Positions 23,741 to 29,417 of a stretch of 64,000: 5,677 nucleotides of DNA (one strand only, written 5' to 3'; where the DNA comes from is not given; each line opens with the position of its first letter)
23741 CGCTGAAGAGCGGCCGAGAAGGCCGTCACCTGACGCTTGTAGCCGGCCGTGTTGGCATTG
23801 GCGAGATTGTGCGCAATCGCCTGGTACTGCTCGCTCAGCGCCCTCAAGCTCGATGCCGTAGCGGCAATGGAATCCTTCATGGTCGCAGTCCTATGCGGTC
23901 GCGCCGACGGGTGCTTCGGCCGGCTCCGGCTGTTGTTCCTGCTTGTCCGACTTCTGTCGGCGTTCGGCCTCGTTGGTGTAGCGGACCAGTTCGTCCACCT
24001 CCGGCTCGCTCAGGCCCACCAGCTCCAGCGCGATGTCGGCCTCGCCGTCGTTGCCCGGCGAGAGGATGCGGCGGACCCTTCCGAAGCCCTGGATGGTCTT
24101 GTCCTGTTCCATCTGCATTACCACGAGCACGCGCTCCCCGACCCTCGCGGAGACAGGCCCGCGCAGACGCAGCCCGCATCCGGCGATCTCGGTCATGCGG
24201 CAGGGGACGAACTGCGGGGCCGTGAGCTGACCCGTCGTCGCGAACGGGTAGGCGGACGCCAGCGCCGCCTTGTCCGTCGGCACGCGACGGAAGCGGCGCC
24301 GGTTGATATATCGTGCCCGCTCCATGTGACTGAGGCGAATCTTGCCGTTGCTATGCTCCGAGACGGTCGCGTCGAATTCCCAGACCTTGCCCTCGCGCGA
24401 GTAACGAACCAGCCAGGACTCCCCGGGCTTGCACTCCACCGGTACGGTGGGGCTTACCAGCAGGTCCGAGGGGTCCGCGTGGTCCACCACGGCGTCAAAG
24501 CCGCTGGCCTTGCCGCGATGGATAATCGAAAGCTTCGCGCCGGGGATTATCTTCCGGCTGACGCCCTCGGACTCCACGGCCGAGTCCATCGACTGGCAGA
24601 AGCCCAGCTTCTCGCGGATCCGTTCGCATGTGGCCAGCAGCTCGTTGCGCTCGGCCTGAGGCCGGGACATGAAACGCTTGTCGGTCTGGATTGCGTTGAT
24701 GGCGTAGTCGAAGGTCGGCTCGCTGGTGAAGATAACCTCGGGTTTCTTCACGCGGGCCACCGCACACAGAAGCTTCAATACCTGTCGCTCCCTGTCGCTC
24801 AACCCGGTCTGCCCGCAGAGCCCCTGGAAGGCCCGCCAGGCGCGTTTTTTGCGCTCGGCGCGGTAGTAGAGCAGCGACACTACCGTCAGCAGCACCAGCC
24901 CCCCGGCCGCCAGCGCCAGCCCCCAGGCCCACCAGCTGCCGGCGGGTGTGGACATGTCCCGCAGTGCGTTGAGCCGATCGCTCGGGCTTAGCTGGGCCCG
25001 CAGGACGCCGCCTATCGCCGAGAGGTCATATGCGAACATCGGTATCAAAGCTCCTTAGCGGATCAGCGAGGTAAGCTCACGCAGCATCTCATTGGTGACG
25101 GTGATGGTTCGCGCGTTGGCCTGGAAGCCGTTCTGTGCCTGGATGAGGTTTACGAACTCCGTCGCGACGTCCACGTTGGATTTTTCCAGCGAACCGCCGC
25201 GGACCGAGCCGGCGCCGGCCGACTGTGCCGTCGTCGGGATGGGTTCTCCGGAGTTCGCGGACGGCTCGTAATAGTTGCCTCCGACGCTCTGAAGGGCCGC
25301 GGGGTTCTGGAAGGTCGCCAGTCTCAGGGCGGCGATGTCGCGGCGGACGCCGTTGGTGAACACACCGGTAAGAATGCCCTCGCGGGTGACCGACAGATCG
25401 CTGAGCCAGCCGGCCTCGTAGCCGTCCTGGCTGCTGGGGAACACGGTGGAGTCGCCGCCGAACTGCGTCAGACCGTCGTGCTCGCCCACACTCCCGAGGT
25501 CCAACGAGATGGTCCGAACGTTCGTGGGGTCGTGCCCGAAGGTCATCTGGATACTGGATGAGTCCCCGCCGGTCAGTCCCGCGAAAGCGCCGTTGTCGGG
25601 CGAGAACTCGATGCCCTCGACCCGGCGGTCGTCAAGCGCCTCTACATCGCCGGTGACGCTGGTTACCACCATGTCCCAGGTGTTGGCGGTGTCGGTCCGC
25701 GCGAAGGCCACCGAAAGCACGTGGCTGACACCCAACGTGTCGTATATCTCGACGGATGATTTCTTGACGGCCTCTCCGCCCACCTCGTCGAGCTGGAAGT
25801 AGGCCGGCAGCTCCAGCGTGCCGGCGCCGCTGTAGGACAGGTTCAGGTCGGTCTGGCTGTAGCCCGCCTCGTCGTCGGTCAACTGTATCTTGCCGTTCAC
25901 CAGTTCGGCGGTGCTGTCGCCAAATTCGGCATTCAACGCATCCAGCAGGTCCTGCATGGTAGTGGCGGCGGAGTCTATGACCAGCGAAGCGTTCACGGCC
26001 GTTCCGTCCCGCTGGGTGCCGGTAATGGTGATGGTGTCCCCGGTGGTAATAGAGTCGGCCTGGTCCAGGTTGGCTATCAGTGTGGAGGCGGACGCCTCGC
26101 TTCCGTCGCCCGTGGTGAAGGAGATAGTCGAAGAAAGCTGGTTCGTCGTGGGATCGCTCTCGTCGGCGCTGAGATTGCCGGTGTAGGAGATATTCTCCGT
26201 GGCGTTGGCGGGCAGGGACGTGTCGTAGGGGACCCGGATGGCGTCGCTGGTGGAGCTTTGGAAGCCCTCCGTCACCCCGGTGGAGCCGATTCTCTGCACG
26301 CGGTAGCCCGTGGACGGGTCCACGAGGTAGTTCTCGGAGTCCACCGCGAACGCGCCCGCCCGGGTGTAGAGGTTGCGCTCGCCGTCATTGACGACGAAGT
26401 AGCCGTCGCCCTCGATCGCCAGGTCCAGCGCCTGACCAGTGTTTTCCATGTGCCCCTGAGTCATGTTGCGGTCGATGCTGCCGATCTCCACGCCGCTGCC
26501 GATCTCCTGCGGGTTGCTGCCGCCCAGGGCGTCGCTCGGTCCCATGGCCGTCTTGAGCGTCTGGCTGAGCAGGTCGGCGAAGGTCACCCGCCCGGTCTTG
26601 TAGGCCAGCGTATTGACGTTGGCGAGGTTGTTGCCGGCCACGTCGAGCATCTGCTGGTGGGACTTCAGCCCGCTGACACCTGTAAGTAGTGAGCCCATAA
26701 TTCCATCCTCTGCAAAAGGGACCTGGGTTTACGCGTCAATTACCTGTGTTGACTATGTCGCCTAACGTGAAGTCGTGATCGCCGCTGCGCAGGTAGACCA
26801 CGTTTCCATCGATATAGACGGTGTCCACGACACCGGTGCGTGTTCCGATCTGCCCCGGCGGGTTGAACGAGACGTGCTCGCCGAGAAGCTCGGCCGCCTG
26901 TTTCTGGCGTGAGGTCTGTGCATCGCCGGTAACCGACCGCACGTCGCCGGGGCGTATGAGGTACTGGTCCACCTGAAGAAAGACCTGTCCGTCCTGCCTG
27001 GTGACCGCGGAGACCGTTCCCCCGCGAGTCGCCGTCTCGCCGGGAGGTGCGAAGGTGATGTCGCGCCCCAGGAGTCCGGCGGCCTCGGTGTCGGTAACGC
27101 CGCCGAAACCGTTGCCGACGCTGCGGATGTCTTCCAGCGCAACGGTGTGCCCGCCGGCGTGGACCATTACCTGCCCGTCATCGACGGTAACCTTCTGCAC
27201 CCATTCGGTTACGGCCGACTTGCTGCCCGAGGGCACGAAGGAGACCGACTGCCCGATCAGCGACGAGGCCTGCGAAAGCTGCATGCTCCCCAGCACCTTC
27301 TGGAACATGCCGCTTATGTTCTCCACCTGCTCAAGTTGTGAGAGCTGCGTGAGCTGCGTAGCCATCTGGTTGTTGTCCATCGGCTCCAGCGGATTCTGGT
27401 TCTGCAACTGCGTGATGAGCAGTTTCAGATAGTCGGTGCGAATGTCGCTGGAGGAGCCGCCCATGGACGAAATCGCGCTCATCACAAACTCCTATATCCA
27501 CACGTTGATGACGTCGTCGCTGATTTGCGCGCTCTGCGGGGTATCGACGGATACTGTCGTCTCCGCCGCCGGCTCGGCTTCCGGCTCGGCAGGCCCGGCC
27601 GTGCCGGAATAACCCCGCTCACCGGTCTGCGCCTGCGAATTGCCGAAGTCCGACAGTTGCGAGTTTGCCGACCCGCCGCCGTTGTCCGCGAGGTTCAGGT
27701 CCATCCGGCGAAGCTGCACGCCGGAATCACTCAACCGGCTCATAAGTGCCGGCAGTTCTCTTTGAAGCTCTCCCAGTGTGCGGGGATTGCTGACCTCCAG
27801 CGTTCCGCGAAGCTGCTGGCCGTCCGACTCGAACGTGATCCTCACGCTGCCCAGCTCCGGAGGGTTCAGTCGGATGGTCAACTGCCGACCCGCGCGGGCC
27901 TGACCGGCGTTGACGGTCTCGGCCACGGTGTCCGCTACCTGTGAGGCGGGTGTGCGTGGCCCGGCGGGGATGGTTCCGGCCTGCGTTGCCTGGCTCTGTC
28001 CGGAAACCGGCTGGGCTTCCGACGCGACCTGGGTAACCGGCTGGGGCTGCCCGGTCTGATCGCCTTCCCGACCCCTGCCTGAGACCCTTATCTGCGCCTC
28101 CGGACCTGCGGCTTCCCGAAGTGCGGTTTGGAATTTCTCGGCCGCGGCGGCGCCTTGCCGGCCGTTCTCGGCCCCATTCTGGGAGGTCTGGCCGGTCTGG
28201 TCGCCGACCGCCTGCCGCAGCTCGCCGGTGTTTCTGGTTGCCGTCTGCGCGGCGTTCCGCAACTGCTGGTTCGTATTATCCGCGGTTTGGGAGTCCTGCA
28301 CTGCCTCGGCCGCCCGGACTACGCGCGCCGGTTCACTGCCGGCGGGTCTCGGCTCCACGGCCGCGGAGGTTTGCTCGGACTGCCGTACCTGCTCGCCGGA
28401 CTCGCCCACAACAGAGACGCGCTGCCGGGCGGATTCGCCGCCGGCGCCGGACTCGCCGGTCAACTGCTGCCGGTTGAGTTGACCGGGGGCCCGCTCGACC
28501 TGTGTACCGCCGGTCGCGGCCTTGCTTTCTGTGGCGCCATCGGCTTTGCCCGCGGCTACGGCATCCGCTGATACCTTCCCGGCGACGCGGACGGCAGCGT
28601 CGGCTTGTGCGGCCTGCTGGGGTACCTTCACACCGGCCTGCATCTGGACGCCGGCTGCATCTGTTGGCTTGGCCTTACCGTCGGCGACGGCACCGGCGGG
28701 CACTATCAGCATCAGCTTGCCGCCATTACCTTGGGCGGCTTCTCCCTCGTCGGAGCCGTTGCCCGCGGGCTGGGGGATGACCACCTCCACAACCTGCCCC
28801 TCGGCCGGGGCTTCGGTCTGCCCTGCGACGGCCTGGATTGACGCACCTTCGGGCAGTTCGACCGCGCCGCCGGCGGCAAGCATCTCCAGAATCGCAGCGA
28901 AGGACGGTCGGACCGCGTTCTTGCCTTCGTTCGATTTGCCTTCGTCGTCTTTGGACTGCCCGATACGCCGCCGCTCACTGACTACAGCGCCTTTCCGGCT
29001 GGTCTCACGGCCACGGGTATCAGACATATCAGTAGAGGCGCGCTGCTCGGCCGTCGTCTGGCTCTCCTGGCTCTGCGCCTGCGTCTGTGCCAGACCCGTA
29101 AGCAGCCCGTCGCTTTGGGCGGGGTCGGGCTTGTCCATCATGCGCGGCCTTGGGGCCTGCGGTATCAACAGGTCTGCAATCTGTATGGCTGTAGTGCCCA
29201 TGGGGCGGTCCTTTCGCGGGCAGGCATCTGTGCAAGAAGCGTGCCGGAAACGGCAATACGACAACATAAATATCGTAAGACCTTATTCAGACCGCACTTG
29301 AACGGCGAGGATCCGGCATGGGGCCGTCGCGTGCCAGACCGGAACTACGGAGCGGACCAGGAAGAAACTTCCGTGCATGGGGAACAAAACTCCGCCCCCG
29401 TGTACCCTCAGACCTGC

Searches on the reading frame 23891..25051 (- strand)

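Call 12: search_protein_families(library=pfam, max_evalue=0.0001, proteins=[window:23894-25051:-])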
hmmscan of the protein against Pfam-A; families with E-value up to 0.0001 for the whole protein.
seq(386 aa): 0 families

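Call 80: search_protein_families(library=pfam, max_evalue=1, proteins=[window:23891-25048:-])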
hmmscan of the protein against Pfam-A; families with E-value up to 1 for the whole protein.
window:23891-25048:- (385 aa): 3 families
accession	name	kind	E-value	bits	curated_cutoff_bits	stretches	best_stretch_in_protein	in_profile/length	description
PF14316.11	DUF4381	-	0.044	14.5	27.2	1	29-94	3-76/145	Domain of unknown function (DUF4381)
PF13567.11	DUF4131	-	0.063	13.4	31.6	0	39-74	5-34/165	Domain of unknown function (DUF4131)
PF12945.12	PilZNR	-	0.12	13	23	1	203-241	43-81/85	Flagellar protein YcgR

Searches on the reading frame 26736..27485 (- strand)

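Call 82: search_protein_families(library=pfam, max_evalue=0.00001, proteins=[window:26736-27485:-])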
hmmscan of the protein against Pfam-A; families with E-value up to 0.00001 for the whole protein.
window:26736-27485:- (249 aa): 2 families
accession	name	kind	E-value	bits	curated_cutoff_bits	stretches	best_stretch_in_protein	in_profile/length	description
PF03963.19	FlgD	-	1.3e-17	64.2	27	1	10-62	22-74/75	Flagellar hook capping protein - N-terminal region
PF13861.12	FLgD_tudor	-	2.8e-06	27.9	26.9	0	68-121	1-58/58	FlgD Tudor-like domain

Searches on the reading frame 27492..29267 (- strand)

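Call 4: search_protein_families(library=pfam, proteins=[window:27492-29267:-], max_evalue=0.01)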
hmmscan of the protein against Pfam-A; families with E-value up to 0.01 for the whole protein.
window:27492-29267:- (591 aa): 1 family
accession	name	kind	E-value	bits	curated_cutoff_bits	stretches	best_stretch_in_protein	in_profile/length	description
PF02120.21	Flg_hook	-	6.7e-14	51.9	29.8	1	456-530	8-82/85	Flagellar hook-length control protein FliK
